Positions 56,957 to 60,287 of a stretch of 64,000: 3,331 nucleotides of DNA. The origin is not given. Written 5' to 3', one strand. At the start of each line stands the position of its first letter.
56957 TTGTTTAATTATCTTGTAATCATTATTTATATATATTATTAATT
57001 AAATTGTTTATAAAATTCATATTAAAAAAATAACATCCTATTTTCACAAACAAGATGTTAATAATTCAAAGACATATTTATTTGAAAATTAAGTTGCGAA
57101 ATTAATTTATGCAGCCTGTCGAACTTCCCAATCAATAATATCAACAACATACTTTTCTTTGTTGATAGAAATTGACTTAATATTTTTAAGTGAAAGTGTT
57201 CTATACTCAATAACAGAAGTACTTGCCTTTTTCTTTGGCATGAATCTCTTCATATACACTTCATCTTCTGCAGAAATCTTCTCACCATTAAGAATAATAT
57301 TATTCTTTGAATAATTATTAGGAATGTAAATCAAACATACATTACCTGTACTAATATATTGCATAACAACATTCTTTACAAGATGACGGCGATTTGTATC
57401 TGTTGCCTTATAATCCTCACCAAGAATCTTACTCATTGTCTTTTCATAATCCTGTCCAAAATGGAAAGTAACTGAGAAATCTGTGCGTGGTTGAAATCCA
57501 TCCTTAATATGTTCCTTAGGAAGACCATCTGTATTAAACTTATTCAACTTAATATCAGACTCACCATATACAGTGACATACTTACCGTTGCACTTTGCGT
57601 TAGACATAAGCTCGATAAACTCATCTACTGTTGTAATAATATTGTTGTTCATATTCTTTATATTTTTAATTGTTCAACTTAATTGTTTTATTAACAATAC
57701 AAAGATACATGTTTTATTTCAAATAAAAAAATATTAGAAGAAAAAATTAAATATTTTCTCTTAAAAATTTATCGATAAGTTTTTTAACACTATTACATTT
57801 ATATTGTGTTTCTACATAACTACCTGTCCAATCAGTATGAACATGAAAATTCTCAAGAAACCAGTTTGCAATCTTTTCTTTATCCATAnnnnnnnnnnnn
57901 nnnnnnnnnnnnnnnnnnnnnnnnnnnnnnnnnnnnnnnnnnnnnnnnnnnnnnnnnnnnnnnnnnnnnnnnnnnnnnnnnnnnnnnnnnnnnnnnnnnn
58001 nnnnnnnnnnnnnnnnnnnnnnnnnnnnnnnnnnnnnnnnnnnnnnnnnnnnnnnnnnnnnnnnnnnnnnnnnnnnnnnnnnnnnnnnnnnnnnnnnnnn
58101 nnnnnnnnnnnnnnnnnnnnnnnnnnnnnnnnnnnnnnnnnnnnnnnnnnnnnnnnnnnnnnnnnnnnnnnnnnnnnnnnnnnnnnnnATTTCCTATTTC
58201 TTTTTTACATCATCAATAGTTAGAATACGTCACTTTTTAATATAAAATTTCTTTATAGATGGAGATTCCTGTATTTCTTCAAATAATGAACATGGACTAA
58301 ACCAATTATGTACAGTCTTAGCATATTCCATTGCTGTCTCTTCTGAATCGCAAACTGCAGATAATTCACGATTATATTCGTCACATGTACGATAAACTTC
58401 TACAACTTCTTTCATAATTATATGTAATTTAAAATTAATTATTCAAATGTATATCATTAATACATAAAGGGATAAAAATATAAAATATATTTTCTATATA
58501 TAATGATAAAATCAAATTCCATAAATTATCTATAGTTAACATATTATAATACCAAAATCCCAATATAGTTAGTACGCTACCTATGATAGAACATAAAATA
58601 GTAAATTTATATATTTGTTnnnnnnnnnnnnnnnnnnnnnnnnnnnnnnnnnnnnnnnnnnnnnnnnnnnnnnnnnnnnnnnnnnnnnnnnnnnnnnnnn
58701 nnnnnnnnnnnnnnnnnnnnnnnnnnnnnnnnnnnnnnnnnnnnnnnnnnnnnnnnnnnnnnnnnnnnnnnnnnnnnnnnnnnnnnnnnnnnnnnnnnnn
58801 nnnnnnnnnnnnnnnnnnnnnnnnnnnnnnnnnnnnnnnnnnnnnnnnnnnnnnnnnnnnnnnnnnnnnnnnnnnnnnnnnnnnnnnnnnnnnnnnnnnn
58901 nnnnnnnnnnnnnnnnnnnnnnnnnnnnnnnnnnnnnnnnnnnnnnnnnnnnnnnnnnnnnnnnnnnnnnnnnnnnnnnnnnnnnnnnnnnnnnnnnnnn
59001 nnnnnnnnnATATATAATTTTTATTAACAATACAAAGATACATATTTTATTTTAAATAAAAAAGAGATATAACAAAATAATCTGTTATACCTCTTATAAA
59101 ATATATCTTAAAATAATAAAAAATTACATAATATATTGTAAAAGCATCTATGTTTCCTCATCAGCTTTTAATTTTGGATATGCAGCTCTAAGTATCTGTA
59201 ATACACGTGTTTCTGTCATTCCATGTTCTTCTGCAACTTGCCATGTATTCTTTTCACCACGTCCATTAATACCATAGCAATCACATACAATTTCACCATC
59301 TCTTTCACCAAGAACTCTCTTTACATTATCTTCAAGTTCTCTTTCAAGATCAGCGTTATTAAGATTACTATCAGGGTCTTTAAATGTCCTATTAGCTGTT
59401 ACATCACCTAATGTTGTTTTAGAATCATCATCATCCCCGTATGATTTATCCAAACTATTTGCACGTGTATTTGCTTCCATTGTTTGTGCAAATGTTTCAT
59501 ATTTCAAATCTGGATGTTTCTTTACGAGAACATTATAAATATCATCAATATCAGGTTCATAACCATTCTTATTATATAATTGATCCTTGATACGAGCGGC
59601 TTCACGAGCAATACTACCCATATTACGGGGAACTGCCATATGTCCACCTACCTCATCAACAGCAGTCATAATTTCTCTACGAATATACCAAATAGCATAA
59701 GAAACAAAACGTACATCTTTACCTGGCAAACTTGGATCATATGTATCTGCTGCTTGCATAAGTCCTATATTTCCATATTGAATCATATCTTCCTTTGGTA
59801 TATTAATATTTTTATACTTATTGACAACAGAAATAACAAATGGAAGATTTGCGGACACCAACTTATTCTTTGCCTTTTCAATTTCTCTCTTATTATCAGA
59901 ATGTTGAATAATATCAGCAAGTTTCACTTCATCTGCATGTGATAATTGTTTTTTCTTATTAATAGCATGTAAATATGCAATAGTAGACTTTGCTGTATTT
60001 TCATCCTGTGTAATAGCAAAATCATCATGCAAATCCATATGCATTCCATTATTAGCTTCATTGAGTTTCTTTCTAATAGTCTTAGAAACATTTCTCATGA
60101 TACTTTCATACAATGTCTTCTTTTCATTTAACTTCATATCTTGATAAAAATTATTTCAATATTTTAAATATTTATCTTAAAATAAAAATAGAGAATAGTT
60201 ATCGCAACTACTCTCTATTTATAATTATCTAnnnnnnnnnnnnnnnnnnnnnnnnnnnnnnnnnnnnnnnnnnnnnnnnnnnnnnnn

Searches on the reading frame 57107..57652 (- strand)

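Call 38: search_protein_families(library=pfam, proteins=[window:57107-57652:-], max_evalue=0.01)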
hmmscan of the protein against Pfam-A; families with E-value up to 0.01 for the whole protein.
window:57107-57652:- (181 aa): 1 family
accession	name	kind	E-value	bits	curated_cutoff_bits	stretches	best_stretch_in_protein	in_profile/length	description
PF22081.2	SwaI-like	-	0.0041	17.1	27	0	40-146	59-158/208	SwaI restriction endonuclease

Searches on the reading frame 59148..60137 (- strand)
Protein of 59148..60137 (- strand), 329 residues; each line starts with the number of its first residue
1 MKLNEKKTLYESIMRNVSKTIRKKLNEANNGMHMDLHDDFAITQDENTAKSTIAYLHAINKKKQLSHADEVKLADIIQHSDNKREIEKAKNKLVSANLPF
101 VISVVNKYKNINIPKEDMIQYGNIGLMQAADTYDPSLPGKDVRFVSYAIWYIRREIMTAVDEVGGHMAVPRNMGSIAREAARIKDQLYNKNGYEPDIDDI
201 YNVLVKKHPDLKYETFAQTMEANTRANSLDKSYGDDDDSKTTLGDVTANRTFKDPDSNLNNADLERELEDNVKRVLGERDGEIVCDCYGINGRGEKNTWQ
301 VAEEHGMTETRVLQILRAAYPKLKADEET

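Call 38: search_protein_families(library=pfam, proteins=[window:59148-60137:-], max_evalue=0.01)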
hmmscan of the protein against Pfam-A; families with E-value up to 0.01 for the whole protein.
window:59148-60137:- (329 aa): 4 families
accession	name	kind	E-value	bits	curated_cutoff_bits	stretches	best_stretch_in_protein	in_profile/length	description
PF04542.20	Sigma70_r2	-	1.2e-11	44.6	24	1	93-159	1-64/71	Sigma-70 region 2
PF04539.22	Sigma70_r3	-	2.6e-05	24.7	25.3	0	179-256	5-75/78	Sigma-70 region 3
PF00140.25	Sigma70_r1_2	-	0.0079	16.6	22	0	54-79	5-30/34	Sigma-70 factor, region 1.2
PF04545.22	Sigma70_r4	-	0.0089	16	24.1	0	275-324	4-49/50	Sigma-70, region 4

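Call 39: search_protein_families(library=ncbifam, proteins=[window:59148-60137:-], max_evalue=0.001)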
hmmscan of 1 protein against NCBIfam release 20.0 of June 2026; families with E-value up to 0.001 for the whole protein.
window:59148-60137:- (329 aa): 47 families (the best 25 are shown)
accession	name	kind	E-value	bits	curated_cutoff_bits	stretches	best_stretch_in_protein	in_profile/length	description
TIGR02997.1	Sig70-cyanoRpoD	subfamily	3e-35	121.9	384.5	1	85-324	71-298/298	RNA polymerase sigma factor, RpoD/SigA family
TIGR02394.1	rpoS_proteo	equivalog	6.4e-35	121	378.7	1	44-324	7-271/285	RNA polymerase sigma factor RpoS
NF004207.0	PRK05657.1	equivalog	7.2e-32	111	394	1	23-324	27-314/329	RNA polymerase sigma factor RpoS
TIGR02393.1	RpoD_Cterm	equivalog_domain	8.5e-31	107.4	354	1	89-327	1-228/238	RNA polymerase sigma factor RpoD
NF041931.2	MzaA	equivalog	5.7e-29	101.5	800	1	57-324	446-702/726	MZA anti-phage system associated sigma-70 family RNA polymerase sigma factor MzaA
NF006666.0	PRK09210.1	equivalog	1e-27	97.4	572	1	26-324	74-357/370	RNA polymerase sigma factor RpoD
NF005920.0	PRK07921.1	subfamily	1.3e-27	96.7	464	1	84-327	86-318/328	RNA polymerase sigma factor SigB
NF004208.0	PRK05658.1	equivalog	2.5e-27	96.1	555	1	24-325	330-618/631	RNA polymerase sigma factor RpoD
TIGR02980.1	SigBFG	subfamily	1.6e-26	93.4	234.35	1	87-325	2-224/227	SigB/SigF/SigG family RNA polymerase sigma factor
NF004565.0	PRK05901.2-3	equivalog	1.6e-26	93.2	484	1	55-327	221-490/501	RNA polymerase sigma factor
NF004566.0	PRK05901.2-4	equivalog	1.8e-25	90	531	1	11-325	113-432/448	RNA polymerase sigma factor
NF005642.0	PRK07405.1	subfamily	2.6e-25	89.3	524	1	63-325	60-307/318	RNA polymerase sigma factor SigD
NF004564.0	PRK05901.2-2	equivalog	3.8e-25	88.5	617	1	50-325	211-481/500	RNA polymerase sigma factor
TIGR02392.1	rpoH_proteo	equivalog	5.9e-25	88.4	323.1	1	54-157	5-101/270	RNA polymerase sigma factor RpoH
NF005143.0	PRK06596.1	subfamily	1.6e-23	83.6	241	1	49-157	13-114/285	RNA polymerase factor sigma-32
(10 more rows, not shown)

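Call 59: search_solved_structures(query=window:59148-60137:-, max_evalue=1e-10)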
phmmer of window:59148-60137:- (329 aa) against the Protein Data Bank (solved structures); distinct sequences matched with E-value up to 1e-10: 60.
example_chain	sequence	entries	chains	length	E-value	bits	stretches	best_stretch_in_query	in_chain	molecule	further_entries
6wmr_Z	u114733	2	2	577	1.1e-24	90.3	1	56-325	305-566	RNA polymerase sigma factor RpoD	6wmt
7vf9_F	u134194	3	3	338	3.3e-23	85.5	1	51-324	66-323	RNA polymerase sigma factor RpoS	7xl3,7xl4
7f0r_F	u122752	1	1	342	3.4e-23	85.5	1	51-324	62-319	RNA polymerase sigma factor RpoS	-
8x6f_E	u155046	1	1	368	3.8e-21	78.7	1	54-324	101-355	RNA polymerase sigma factor SigA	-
7ckq_F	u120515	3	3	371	6.1e-21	78.1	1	53-324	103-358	RNA polymerase sigma factor SigA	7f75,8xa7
7xya_F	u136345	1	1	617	7.8e-20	74.4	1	81-324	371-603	RNA polymerase sigma factor RpoD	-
5tw1_F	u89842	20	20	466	8.3e-20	74.3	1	48-324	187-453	RNA polymerase sigma factor SigA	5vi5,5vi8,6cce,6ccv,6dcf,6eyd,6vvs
9gdo_F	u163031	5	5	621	1.3e-19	73.7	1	46-324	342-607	RNA polymerase sigma factor RpoD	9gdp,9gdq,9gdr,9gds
3iyd_F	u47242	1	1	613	1.6e-19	73.4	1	80-324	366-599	RNA polymerase sigma factor rpoD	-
4ljz_F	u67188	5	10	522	1.7e-19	73.3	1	80-324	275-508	RNA polymerase sigma factor RpoD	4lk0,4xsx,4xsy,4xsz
8ad1_F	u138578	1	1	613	1.7e-19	73.3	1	80-324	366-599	RNA polymerase sigma factor RpoD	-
5vt0_L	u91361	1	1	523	1.7e-19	73.3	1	80-324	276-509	RNA polymerase sigma factor RpoD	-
8k59_F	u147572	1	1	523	1.7e-19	73.3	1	80-324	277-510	RNA polymerase sigma factor RpoD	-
8ftd_L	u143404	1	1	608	2.2e-19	72.9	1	80-324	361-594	RNA polymerase sigma factor RpoD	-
6n60_F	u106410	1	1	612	2.3e-19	72.9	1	80-324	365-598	RNA polymerase sigma factor RpoD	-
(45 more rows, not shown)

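Call 73: find_homologous_proteins(query=window:59148-60137:-, max_evalue=0.00001)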
Query window:59148-60137:- (329 aa): 132 proteins with E <= 0.00001 among 1202 candidates; the best 120 are listed.
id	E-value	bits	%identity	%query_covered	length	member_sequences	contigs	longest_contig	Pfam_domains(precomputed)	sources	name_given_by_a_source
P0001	8.6e-213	723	98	100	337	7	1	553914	PF04542.21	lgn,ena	-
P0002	2.9e-205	698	95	100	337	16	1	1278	PF04542.21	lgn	-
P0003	1.0e-191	654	88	100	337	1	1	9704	PF04542.21,PF04539.23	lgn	-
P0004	7.6e-187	638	90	96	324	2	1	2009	PF04542.21,PF04539.23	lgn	-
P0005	1.8e-182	623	84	100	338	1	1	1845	PF04542.21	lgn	-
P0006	6.3e-171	586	79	99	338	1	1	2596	PF04542.21,PF04539.23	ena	-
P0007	1.5e-170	584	79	99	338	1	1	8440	PF04542.21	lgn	-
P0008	5.5e-170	582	78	99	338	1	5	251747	PF04542.21,PF04539.23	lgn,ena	-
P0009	9.7e-170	582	79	99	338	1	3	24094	PF04542.21,PF04539.23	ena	-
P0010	9.7e-170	582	79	99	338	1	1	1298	PF04542.21,PF04539.23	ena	-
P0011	1.5e-169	581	79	99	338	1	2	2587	PF04545.23,PF04542.21,PF04539.23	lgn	-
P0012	2.0e-169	581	78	99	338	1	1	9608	PF04542.21,PF04539.23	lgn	-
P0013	2.7e-169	580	79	99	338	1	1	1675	PF04542.21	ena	-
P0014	4.5e-169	579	79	99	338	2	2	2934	PF04542.21,PF04539.23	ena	-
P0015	5.2e-169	579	78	99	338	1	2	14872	PF04542.21,PF04539.23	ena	-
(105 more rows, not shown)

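Call 98: search_protein_families(library=phrogs, proteins=[window:59148-60137:-], max_evalue=0.001)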
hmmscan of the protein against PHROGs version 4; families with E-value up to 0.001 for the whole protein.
window:59148-60137:- (329 aa): 2 families
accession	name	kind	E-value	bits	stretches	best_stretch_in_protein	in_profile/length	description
phrog_351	-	transcription regulation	2.4e-42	146.6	1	11-326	451-725/928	RNA polymerase sigma factor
phrog_21612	-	transcription regulation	2.1e-05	24.3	1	89-173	14-94/600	RNA polymerase sigma factor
